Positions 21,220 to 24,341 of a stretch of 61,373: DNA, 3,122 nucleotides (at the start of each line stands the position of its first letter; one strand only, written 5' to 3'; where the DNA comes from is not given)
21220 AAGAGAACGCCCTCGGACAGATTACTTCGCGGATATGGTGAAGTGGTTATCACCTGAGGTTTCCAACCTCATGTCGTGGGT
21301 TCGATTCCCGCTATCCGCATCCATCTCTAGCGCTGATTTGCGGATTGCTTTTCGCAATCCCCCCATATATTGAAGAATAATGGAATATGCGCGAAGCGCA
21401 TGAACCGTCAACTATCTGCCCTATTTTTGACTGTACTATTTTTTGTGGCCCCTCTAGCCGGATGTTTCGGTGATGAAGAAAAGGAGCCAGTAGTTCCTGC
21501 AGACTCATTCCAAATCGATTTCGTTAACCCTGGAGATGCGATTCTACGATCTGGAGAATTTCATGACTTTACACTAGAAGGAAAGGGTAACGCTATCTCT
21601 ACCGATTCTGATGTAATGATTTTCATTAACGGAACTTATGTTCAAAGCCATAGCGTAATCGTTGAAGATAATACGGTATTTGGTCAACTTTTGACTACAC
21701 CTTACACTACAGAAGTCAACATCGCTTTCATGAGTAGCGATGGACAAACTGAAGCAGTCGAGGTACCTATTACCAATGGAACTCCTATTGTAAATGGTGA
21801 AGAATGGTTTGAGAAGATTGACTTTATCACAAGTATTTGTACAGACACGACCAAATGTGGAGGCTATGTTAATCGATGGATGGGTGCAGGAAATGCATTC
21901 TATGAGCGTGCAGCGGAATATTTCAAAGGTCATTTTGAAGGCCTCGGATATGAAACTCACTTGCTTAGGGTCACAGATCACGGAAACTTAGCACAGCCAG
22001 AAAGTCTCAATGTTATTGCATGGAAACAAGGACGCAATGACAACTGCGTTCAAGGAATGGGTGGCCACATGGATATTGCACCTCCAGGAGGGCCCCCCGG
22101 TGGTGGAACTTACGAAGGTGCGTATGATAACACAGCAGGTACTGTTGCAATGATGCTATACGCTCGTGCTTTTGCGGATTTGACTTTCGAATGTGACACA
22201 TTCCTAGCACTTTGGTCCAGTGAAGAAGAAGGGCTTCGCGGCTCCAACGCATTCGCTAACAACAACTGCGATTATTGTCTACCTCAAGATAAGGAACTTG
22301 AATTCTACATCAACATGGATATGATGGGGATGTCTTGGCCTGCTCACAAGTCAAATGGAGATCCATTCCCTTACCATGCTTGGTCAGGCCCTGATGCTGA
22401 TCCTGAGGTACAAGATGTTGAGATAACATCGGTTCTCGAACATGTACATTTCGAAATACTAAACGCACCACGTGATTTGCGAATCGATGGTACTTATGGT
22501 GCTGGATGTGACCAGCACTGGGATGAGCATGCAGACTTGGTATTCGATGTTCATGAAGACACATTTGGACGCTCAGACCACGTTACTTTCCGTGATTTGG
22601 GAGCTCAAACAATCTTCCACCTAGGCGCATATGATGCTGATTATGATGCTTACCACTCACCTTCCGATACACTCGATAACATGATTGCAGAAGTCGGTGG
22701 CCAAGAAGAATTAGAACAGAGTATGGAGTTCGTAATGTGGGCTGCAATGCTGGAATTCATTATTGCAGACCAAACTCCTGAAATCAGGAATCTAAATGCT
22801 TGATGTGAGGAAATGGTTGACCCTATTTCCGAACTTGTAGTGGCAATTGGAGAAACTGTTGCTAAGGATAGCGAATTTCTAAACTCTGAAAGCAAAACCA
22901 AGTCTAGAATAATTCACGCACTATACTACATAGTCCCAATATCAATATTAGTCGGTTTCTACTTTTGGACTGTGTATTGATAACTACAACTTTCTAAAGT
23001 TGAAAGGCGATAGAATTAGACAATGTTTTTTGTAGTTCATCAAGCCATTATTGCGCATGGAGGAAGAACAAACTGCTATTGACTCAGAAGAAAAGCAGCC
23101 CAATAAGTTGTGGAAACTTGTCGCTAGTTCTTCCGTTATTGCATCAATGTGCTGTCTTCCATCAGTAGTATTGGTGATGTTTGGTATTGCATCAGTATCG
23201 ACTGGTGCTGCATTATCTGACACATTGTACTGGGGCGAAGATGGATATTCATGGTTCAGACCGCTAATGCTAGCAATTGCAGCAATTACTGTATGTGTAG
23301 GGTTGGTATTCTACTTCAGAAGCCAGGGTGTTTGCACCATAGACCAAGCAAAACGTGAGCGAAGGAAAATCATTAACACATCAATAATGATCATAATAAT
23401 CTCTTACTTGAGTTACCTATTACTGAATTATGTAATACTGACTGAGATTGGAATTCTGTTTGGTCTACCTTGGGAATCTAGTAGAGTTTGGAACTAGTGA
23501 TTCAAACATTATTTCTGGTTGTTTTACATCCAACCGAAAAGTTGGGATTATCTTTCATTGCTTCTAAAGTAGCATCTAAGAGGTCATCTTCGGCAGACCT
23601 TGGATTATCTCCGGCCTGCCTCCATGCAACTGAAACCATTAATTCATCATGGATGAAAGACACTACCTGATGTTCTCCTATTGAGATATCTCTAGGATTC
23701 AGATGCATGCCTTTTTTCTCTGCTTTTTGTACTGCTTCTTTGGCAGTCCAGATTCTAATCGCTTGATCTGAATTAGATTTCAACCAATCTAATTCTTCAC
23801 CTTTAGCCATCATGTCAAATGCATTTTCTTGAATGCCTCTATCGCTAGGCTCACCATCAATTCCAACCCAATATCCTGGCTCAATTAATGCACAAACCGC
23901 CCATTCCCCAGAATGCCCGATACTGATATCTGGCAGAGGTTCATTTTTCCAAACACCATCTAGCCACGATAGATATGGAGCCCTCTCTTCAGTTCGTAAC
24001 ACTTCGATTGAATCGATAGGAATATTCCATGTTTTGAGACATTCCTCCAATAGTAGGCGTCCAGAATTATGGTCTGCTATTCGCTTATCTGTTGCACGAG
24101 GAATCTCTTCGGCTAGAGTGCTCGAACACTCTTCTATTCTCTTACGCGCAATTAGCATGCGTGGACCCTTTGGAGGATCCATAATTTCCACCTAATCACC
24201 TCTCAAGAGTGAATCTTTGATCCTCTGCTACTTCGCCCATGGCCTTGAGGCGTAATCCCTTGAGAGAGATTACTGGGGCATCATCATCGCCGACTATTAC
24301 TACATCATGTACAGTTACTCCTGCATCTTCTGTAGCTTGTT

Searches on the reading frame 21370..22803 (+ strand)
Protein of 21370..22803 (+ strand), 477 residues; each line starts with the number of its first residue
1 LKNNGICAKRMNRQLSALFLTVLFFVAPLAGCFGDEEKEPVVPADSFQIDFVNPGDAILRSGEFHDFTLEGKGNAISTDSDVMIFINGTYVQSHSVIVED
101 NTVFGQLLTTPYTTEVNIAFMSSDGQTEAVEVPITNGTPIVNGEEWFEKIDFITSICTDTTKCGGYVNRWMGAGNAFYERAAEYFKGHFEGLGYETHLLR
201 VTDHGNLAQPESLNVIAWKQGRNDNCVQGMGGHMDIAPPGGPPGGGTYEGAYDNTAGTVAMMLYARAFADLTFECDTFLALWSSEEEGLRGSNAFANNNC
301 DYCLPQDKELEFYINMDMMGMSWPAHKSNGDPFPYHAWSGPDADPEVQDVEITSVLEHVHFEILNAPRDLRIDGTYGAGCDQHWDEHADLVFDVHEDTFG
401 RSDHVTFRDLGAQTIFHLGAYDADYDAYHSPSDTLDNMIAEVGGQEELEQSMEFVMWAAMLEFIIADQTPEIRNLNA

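Call 33: search_protein_families(library=pfam, proteins=[window:21370-22803:+], max_evalue=0.00001)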
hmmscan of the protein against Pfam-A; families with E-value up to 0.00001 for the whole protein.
window:21370-22803:+ (477 aa): 1 family
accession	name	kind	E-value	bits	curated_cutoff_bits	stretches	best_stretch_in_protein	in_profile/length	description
PF04389.22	Peptidase_M28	-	7.8e-22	78.4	21.3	1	214-328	1-104/193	Peptidase family M28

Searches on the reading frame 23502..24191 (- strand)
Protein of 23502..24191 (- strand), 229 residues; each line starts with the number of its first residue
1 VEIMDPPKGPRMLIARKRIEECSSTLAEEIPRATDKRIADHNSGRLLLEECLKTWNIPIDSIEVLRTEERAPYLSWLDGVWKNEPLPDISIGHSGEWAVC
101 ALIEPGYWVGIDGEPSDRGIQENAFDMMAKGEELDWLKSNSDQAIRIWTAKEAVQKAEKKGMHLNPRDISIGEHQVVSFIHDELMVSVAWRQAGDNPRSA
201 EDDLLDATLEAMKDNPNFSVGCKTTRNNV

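Call 72: search_protein_families(library=pfam, proteins=[window:23502-24191:-], max_evalue=0.00001)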
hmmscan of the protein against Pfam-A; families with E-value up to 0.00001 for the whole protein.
window:23502-24191:- (229 aa): 1 family
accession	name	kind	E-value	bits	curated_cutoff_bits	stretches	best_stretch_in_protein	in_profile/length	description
PF01648.25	ACPS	-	5.1e-10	39.8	25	1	109-177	2-82/111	4'-phosphopantetheinyl transferase superfamily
